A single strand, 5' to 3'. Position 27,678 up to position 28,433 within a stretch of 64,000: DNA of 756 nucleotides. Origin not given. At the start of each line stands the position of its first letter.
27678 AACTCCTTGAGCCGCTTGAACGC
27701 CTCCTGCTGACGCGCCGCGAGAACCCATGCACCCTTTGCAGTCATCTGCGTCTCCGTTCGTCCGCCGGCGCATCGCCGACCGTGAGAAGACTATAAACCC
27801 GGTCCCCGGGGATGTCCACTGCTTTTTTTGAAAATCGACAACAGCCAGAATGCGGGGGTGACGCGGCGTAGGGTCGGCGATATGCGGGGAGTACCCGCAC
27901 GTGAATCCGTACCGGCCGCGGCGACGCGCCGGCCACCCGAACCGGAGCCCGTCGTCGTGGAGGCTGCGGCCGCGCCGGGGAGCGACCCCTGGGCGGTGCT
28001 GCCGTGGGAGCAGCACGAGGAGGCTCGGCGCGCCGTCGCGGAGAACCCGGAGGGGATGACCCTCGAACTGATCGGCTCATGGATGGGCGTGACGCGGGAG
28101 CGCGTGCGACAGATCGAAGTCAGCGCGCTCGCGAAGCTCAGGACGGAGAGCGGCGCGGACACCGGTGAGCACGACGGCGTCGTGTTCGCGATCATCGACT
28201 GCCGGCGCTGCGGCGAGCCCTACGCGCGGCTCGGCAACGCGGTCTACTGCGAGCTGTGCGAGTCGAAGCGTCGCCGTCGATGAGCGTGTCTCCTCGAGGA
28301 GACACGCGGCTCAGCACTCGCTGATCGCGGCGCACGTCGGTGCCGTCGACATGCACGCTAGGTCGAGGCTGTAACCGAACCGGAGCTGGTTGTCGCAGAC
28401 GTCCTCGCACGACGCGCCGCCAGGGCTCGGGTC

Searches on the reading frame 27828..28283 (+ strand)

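Call 81: search_protein_families(library=pfam, proteins=[window:27828-28283:+], max_evalue=0.01)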
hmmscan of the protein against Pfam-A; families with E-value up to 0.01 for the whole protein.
window:27828-28283:+ (151 aa): 1 family
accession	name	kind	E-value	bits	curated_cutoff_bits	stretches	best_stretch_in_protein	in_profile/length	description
PF04545.22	Sigma70_r4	-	1.5e-09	37.7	24.1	1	75-105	19-49/50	Sigma-70, region 4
